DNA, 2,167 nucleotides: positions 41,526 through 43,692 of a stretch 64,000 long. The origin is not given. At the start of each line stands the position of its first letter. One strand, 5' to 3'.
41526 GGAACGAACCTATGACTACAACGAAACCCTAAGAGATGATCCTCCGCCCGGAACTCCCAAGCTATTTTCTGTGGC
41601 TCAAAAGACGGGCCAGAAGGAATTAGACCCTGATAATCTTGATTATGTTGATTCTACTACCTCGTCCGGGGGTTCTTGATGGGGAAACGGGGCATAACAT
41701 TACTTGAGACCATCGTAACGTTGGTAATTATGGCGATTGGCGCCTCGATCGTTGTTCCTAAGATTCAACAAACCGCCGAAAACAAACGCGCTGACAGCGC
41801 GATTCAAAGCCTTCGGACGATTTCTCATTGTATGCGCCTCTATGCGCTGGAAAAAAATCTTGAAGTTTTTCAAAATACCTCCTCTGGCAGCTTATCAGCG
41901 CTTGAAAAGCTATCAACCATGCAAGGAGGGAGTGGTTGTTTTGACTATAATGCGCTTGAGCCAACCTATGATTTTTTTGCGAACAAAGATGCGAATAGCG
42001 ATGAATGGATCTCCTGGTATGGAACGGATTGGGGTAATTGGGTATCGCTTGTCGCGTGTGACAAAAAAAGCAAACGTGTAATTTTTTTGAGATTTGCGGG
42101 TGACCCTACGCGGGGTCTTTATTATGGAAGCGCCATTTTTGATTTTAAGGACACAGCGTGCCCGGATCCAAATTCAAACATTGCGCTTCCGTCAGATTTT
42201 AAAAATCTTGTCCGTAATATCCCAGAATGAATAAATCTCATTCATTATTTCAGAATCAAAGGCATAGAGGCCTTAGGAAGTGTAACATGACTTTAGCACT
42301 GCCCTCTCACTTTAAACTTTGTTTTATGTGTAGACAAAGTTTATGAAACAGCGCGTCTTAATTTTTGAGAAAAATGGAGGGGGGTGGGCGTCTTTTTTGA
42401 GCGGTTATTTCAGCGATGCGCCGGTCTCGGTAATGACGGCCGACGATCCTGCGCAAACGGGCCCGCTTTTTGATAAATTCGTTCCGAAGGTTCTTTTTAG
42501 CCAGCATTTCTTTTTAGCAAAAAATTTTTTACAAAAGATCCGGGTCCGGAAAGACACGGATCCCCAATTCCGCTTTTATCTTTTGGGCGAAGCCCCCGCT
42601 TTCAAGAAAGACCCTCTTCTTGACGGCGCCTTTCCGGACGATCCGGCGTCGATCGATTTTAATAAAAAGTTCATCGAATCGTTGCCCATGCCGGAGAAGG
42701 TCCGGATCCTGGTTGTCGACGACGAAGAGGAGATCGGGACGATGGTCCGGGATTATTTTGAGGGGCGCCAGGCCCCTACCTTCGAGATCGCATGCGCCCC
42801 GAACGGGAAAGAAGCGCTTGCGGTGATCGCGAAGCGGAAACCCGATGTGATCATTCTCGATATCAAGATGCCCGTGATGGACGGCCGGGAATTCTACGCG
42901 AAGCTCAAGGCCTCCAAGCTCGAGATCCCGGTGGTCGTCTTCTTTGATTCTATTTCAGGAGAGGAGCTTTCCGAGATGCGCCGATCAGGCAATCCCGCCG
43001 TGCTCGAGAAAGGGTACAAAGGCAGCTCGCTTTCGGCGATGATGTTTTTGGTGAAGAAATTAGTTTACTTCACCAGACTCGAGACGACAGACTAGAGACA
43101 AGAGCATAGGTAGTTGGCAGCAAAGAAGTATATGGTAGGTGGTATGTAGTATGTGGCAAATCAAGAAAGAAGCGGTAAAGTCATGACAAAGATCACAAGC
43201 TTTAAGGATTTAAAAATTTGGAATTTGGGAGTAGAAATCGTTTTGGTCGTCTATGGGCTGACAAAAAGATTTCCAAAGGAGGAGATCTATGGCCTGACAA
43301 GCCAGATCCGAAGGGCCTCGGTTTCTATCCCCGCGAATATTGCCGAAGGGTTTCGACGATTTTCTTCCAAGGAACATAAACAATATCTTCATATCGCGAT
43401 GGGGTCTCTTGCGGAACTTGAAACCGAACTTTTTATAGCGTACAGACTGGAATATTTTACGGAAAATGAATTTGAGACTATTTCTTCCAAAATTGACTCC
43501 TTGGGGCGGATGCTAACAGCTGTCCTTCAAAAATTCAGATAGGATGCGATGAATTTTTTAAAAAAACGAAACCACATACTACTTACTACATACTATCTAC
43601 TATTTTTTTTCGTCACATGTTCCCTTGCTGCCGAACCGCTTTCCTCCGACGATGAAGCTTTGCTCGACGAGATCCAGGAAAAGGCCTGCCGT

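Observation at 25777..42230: Complete T4P/T2SS-like locus with PilM-PilN fusion, triple tandem pilins and no PilT/PilD in cis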

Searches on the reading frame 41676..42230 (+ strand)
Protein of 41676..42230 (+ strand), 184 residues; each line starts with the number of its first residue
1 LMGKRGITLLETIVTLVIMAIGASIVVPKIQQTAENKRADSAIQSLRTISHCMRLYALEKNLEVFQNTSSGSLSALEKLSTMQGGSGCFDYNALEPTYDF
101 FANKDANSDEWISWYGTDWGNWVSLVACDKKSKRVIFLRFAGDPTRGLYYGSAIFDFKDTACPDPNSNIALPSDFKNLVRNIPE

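Call 4: search_protein_families(library=pfam, proteins=[window:41676-42230:+], max_evalue=0.01)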
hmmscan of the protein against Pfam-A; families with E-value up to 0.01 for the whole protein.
window:41676-42230:+ (184 aa): 1 family
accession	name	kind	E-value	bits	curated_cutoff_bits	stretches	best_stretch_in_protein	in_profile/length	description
PF07963.17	N_methyl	-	8e-05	22.5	21.2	1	1-26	1-26/27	Prokaryotic N-terminal methylation motif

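Call 7: search_protein_families(library=ncbifam, proteins=[window:41676-42230:+], max_evalue=0.01)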
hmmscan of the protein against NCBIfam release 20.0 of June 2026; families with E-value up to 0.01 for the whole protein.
window:41676-42230:+ (184 aa): 7 families
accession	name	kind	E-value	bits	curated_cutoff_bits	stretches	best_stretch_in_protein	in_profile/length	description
TIGR01710.1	typeII_sec_gspG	equivalog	9.6e-08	32.1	88.85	1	5-61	1-57/134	type II secretion system major pseudopilin GspG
NF041013.1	T4P_ComGE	equivalog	3.1e-05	24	49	1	4-62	3-67/83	competence type IV pilus minor pilin ComGE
TIGR01708.2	typeII_sec_gspH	equivalog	7.4e-05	22.8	80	1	5-49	2-46/169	type II secretion system minor pseudopilin GspH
TIGR02532.1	IV_pilin_GFxxxE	domain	0.00068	19.4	16.3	1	5-27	2-24/24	prepilin-type N-terminal cleavage/methylation domain-containing protein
NF040999.1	pilin_ComGC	equivalog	0.00069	19.8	75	1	5-63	2-60/84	competence type IV pilus major pilin ComGC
NF007862.0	PRK10574.1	equivalog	0.0012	19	138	1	1-62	1-62/145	prepilin peptidase-dependent pilin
NF007800.0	PRK10506.1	equivalog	0.0031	17.4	158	1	3-61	7-65/163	prepilin peptidase-dependent protein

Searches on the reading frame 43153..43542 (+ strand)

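Call 4: search_protein_families(library=pfam, proteins=[window:43153-43542:+], max_evalue=0.01)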
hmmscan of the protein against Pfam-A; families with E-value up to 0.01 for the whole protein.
window:43153-43542:+ (129 aa): 2 families
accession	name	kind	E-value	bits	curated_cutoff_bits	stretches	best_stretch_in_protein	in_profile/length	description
PF05635.17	23S_rRNA_IVP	-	1.4e-37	128.6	33.8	1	18-122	1-105/106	23S rRNA-intervening sequence protein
PF22296.2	bAvd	-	7.4e-08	33.3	40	1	31-127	12-106/107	bAvd-like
